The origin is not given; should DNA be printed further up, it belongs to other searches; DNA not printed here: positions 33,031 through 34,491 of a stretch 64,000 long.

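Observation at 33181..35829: Low-GC two-gene insertion: EcoRI-type m6A methyltransferase + DUF262(ParB-like)-HNH nuclease, a candidate non-canonical restriction/defence module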

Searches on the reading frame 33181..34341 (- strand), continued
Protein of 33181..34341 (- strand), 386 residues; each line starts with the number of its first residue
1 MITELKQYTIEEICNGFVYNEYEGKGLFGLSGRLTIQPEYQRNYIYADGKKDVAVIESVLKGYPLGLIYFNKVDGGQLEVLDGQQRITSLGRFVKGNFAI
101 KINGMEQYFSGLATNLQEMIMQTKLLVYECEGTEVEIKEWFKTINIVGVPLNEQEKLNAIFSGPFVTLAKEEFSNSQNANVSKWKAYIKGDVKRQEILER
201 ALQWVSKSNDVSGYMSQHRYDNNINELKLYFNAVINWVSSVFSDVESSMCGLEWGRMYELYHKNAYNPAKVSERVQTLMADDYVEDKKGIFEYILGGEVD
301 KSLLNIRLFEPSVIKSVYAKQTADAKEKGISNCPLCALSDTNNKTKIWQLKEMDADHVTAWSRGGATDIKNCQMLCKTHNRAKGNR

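Call 14: get_annotated_region(hit=H18, flank=4000)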
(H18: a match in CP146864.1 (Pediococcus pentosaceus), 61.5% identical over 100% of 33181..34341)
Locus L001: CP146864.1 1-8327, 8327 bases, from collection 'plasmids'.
description: Pediococcus pentosaceus strain XY62 plasmid unnamed2, complete sequence
organism: Pediococcus pentosaceus (NCBI taxid 1255)
taxonomy: Bacteria; Bacillota; Bacilli; Lactobacillales; Lactobacillaceae; Pediococcus; Pediococcus pentosaceus
host: -; source: -; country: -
typing (MOB-suite, as given by PLSDB): non-mobilizable; replicon rep_cluster_1244
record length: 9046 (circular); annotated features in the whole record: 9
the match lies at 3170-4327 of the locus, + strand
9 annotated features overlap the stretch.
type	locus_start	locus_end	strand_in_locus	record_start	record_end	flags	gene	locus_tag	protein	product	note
CDS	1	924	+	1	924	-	-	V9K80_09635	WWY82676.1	replication initiation protein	-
CDS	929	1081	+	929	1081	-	-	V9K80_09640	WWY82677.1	hypothetical protein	-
CDS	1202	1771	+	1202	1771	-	-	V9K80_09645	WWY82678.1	DUF536 domain-containing protein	-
CDS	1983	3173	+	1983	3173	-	-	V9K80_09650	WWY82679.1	adenine-specific methyltransferase EcoRI family protein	-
CDS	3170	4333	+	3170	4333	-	-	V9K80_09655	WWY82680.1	DUF262 domain-containing protein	-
CDS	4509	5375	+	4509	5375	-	-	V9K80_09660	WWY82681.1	HNH endonuclease signature motif containing protein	-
CDS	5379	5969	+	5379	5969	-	-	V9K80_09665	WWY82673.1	site-specific integrase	-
CDS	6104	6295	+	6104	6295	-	-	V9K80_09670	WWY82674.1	hypothetical protein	-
CDS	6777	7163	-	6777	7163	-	-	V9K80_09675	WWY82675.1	general stress protein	-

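Call 15: get_annotated_region(hit=H1, flank=4000)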
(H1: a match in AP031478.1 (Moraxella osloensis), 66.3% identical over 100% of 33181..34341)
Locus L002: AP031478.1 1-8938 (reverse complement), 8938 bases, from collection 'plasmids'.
description: Moraxella osloensis NBRC 115781 plasmid pSKB0120-6 DNA, complete sequence
organism: Moraxella osloensis (NCBI taxid 34062)
taxonomy: Bacteria; Pseudomonadota; Gammaproteobacteria; Moraxellales; Moraxellaceae; Moraxella; Moraxella osloensis
host: -; source: Homo sapiens; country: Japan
typing (MOB-suite, as given by PLSDB): non-mobilizable
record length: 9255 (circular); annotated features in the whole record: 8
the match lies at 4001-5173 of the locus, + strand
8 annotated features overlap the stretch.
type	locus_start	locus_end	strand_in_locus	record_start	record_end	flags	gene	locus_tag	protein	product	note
CDS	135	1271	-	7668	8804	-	-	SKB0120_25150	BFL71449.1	hypothetical protein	-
CDS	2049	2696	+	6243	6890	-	-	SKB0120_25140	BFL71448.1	hypothetical protein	-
CDS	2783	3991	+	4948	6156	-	-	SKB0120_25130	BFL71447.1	adenine-specific methyltransferase EcoRI family protein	-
CDS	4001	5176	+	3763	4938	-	-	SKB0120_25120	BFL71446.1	hypothetical protein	-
CDS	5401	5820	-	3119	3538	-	-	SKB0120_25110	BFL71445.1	hypothetical protein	-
CDS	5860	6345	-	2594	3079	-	-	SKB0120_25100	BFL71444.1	hypothetical protein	-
CDS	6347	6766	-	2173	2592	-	-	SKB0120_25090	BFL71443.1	hypothetical protein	-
CDS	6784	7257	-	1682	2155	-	-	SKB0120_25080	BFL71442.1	hypothetical protein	-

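Call 16: get_annotated_region(hit=H27, flank=4000)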
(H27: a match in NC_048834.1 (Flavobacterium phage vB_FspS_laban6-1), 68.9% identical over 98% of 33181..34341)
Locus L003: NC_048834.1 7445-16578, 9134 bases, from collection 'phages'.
description: Flavobacterium phage vB_FspS_laban6-1, complete genome.
organism: Flavobacterium phage vB_FspS_laban6-1 (NCBI taxid 2686250)
taxonomy: Viruses; Duplodnaviria; Heunggongvirae; Uroviricota; Caudoviricetes; Duneviridae; Labanvirus; Labanvirus laban
host: Flavobacterium sp. LMO6; source: -; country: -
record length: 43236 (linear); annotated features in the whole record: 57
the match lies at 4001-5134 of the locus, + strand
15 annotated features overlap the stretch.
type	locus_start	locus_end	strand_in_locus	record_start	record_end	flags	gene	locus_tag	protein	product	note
CDS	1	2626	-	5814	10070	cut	-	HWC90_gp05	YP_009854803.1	tail length tape measure protein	annotation based on sequence similarity to NCBI OJX55566.1 and Pfam PF10145.8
CDS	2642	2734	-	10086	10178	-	-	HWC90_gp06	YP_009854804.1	hypothetical protein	-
CDS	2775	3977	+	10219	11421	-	-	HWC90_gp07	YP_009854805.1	DNA methyltransferase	annotation based on sequence similarity to NCBI WP_139205276.1 and Pfam PF13651.5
CDS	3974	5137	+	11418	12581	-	-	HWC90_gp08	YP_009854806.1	DUF262 domain-containing protein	annotation based on sequence similarity to NCBI WP_134338253.1 and Pfam PF03235.13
CDS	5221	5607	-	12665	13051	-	-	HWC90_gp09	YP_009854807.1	hypothetical protein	annotation based on sequence similarity to NCBI OYX86819.1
CDS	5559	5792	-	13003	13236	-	-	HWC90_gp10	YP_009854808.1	hypothetical protein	-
CDS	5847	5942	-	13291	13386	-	-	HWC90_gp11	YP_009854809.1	hypothetical protein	-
CDS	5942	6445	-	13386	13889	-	-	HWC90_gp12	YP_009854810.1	DUF4468 domain-containing protein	annotation based on sequence similarity to NCBI PIV94313.1 and Pfam PF14730.5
CDS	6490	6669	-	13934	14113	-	-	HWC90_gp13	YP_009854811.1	hypothetical protein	annotation based on sequence similarity to NCBI WP_094166438.1 and Pfam PF13446.5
CDS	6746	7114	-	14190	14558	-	-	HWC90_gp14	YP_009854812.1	hypothetical protein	annotation based on sequence similarity to NCBI WP_093024724.1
CDS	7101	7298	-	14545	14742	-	-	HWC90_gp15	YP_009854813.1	hypothetical protein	annotation based on sequence similarity to NCBI OYX86815.1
CDS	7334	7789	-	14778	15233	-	-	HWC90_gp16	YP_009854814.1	hypothetical protein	annotation based on sequence similarity to NCBI WP_026730214.1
CDS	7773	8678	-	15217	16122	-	-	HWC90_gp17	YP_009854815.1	hypothetical protein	annotation based on sequence similarity to NCBI OYX86813.1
CDS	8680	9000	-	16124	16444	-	-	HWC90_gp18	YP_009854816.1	hypothetical protein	annotation based on sequence similarity to NCBI WP_093024720.1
CDS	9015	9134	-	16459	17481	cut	-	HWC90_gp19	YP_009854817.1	hypothetical protein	annotation based on sequence similarity to NCBI WP_026730211.1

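Call 37: find_encoding_contigs(protein=P0032, flank=10000, max_places=4)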
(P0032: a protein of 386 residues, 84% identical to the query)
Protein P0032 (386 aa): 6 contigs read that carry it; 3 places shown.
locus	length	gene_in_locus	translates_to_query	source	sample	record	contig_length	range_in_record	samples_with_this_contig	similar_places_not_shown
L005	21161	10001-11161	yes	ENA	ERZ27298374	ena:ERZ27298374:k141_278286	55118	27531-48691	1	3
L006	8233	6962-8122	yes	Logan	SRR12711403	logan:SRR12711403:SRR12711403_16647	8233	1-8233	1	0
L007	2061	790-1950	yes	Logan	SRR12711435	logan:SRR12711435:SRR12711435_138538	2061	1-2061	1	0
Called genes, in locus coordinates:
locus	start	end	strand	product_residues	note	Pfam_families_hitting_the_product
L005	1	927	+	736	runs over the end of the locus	PF00512:HisKA, PF02518:HATPase_c, PF00072:Response_reg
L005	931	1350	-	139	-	PF04892:VanZ-LLP1 (weak)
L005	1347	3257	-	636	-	PF00270:DEAD, PF04851:ResIII (faint), PF00271:Helicase_C, PF16124:RecQ_Zn_bind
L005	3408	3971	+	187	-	PF04542:Sigma70_r2, PF08281:Sigma70_r4_2, PF04545:Sigma70_r4, PF00196:GerE (faint)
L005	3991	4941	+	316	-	PF04773:FecR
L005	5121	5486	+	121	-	PF01253:SUI1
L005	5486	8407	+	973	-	PF00176:SNF2-rel_dom, PF04851:ResIII (weak), PF00271:Helicase_C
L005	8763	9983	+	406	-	PF13651:EcoRI_methylase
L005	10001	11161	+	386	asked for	PF03235:GmrSD_N, PF01844:HNH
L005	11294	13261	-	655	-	PF01136:Peptidase_U32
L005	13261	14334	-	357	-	PF01479:S4 (weak), PF00849:PseudoU_synth_2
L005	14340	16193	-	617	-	PF18962:Por_Secre_tail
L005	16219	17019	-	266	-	PF03793:PASTA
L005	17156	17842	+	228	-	PF10604:Polyketide_cyc2 (faint)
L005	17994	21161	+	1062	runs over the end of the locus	PF00932:LTD, PF13287:Fn3_assoc, PF13290:CHB_HEX_C_1, PF08757:CotH, PF18998:Flg_new_2 (weak), PF00932:LTD, PF18962:Por_Secre_tail (faint)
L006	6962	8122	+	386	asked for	PF03235:GmrSD_N, PF01844:HNH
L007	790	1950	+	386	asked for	PF03235:GmrSD_N, PF01844:HNH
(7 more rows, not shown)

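Call 38: find_encoding_contigs(protein=P0028, flank=10000, max_places=4)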
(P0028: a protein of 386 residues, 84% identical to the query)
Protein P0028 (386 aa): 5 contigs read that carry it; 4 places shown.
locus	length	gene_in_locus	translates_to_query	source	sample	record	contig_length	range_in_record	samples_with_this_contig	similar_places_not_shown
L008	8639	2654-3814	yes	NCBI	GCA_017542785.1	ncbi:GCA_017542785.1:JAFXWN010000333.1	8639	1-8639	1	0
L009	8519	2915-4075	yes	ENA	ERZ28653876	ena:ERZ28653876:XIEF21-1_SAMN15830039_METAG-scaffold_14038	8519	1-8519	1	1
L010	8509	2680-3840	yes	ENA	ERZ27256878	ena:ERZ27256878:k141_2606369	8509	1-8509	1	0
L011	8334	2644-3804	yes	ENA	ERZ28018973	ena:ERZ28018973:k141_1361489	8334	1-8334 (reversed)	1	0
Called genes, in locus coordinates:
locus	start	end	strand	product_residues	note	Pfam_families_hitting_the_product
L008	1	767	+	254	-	PF02547:Queuosine_synth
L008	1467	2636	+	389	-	PF13651:EcoRI_methylase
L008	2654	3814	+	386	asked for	PF03235:GmrSD_N, PF01844:HNH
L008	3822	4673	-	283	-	PF01734:Patatin, PF19890:DUF6363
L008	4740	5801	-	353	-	PF05096:Glu_cyclase_2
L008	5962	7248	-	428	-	-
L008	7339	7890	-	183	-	-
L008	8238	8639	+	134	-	?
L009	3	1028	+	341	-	?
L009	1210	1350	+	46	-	-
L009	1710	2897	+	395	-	PF13651:EcoRI_methylase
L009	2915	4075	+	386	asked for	PF03235:GmrSD_N, PF01844:HNH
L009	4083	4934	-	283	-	PF01734:Patatin, PF19890:DUF6363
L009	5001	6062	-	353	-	PF05096:Glu_cyclase_2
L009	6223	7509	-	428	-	-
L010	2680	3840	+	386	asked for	PF03235:GmrSD_N, PF01844:HNH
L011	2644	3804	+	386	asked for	PF03235:GmrSD_N, PF01844:HNH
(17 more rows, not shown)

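Call 52: find_related_loci(query=A2, collection=metagenome_contigs, flank=4000)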
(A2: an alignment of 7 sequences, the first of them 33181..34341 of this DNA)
Query A2 (386 aa) in metagenome_contigs; peptide patterns used: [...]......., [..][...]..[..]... (x = any residue, [..] = any of these).
600 stretches matched a pattern (row limit reached: there are more); 555 encode a relative of the query (tblastn E <= 1e-3); the best 80 are kept; 80 distinct loci.
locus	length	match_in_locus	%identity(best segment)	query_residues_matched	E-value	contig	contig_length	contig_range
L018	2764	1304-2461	72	1-386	0e+0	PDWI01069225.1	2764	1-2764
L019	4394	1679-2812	73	9-386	0e+0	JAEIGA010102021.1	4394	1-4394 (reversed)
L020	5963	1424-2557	72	9-386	0e+0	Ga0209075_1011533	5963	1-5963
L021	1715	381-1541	71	1-386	0e+0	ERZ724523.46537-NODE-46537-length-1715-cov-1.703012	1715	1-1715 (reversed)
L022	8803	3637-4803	72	1-386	0e+0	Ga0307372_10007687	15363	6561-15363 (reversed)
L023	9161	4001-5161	69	1-386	0e+0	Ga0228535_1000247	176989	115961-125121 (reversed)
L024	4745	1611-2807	68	1-386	0e+0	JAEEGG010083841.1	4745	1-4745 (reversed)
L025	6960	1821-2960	71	9-386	0e+0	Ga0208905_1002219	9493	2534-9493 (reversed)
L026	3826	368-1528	70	1-386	0e+0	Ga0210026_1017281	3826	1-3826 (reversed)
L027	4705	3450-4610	68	1-386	0e+0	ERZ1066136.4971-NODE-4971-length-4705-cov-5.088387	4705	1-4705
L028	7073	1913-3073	70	1-386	0e+0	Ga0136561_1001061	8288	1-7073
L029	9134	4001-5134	69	9-386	0e+0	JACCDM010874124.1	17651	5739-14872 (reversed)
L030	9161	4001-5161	70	1-386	0e+0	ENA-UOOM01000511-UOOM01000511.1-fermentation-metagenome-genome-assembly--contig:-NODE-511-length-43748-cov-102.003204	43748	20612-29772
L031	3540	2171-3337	70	1-386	0e+0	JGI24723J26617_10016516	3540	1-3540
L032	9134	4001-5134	70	9-386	0e+0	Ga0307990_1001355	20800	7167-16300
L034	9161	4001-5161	70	1-386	0e+0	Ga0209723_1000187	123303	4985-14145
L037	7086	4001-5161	69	1-386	0e+0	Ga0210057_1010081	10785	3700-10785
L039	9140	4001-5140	70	9-386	0e+0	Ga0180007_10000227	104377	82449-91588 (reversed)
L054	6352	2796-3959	67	1-386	0e+0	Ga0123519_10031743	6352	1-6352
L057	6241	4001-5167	68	1-386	0e+0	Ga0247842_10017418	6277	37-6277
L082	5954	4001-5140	67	9-386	2e-177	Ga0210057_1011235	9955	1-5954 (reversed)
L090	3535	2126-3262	68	9-386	0e+0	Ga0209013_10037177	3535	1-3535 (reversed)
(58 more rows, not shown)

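Call 53: find_related_loci(query=A2, collection=viral_contigs, flank=4000)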
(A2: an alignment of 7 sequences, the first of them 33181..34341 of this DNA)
Query A2 (386 aa) in viral_contigs; peptide patterns used: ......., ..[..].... (x = any residue, [..] = any of these).
404 stretches matched a pattern; 215 encode a relative of the query (tblastn E <= 1e-3); the best 80 are kept; 80 distinct loci.
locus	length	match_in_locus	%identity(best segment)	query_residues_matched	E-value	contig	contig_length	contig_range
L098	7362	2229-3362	74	9-386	0e+0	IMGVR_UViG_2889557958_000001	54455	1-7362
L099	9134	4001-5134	72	9-386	0e+0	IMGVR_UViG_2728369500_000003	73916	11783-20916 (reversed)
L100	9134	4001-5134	72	9-386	0e+0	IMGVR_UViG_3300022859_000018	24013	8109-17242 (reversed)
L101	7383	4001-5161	71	1-386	0e+0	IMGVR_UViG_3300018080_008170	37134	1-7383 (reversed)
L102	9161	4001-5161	71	1-386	0e+0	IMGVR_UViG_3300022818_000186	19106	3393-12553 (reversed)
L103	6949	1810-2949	71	9-386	0e+0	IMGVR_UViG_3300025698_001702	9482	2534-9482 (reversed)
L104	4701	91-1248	70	1-386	0e+0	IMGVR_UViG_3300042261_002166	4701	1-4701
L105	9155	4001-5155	70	1-386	0e+0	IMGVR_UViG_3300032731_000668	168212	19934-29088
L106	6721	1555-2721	70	1-386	0e+0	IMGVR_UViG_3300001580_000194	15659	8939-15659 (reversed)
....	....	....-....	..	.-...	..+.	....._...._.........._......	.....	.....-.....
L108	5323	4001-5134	70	9-386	0e+0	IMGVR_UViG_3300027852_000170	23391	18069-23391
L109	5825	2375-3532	69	1-386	0e+0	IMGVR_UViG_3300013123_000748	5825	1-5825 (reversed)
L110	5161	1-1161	70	1-386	0e+0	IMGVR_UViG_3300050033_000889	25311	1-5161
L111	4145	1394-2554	69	1-386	0e+0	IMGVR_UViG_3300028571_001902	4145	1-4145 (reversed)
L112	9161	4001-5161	68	1-386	0e+0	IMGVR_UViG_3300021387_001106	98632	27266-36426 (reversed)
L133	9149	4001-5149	64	7-386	5e-170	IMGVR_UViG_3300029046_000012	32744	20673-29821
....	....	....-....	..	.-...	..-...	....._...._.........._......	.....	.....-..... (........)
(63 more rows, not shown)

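Call 74: predict_structure(alignment_id=A3)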
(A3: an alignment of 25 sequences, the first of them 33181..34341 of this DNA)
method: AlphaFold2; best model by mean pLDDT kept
length: 386 residues; sequences in the alignment: 25
mean_pLDDT: 59.3   pTM: 0.43
mean pLDDT of the five models: 59.3, 51.8, 50.9, 47.9, 43.4
residues with pLDDT >= 90: 23; 70-90: 121; 50-70: 85; < 50: 157
segments of 3 or more residues with pLDDT < 50: 2-5, 17-89, 98-109, 129-137, 139-160, 355-386
pLDDT, mean of each block of 10 residues (from residue 1): 54 54 28 25 25 26 35 39 45 49 40 60 57 47 35 43 68 64 72 70 87 73 87 90 75 89 90 88 77 87 64 66 83 71 77 52 39 37 32
secondary structure, 60 per line:
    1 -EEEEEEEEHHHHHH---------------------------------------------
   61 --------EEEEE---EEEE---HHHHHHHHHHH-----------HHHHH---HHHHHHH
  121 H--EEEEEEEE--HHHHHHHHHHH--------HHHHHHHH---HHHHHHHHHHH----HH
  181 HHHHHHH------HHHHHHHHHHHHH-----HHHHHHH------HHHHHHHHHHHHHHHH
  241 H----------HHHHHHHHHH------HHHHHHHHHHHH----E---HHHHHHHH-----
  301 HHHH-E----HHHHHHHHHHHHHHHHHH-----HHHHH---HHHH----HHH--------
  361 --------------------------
elements in order: E2-9 H10-15 E69-73 E77-80 H84-94 H106-110 H114-121 E124-131 H134-144 H153-160 H164-174 H179-187 H194-206 H212-218 H225-241 H252-261 H268-279 H288-295 H301-304 H311-328 H334-338 H342-345

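Call 76: find_encoding_contigs(protein=P0033, flank=5000, max_places=2)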
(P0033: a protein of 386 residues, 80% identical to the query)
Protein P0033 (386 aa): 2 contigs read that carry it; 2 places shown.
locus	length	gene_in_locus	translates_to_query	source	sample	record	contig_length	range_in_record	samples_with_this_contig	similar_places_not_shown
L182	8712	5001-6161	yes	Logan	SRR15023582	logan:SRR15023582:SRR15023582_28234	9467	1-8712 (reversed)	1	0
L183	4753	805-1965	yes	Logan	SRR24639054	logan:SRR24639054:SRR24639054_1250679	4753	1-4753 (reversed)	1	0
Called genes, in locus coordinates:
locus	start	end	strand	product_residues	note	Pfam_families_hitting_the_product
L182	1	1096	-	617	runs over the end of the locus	?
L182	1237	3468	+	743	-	PF07228:SpoIIE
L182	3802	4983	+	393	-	PF13651:EcoRI_methylase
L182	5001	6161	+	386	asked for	PF03235:GmrSD_N, PF01844:HNH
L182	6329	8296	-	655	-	PF01136:Peptidase_U32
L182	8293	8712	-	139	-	?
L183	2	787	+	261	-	?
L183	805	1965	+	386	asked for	PF03235:GmrSD_N, PF01844:HNH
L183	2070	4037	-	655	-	PF01136:Peptidase_U32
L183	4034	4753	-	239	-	?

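Call 77: find_encoding_contigs(protein=P0024, flank=5000, max_places=2)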
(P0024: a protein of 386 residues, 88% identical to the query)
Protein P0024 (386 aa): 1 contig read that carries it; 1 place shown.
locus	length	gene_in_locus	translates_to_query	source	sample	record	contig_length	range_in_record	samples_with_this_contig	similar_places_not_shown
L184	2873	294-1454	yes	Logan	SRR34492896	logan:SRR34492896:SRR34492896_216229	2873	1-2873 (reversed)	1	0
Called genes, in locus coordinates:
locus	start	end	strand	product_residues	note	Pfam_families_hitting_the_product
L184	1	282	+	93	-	?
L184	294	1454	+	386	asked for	PF03235:GmrSD_N, PF01844:HNH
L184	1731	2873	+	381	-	?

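Call 78: find_encoding_contigs(protein=P0019, flank=5000, max_places=2)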
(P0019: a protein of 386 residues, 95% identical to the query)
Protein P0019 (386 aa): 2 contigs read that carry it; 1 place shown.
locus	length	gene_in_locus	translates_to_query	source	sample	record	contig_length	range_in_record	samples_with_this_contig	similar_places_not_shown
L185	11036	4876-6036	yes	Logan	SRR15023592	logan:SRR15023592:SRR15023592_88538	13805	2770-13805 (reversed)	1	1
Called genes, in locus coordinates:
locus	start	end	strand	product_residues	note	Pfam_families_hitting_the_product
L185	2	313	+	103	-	PF02896:PEP-utilizers_C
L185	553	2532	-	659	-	PF03629:SASA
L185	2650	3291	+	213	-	-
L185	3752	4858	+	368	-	PF13651:EcoRI_methylase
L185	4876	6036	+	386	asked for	PF03235:GmrSD_N, PF01844:HNH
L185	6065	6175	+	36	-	-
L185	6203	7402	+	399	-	PF13562:NTP_transf_4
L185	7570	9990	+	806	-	PF02190:LON_substr_bdg, PF00004:AAA, PF07728:AAA_5, PF22667:Lon_lid, PF05362:Lon_C, PF13541:ChlI (weak)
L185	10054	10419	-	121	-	PF13560:HTH_31 (faint), PF01381:HTH_3, PF12844:HTH_19 (weak)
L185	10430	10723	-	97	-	PF09907:HigB_toxin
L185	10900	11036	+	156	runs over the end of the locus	-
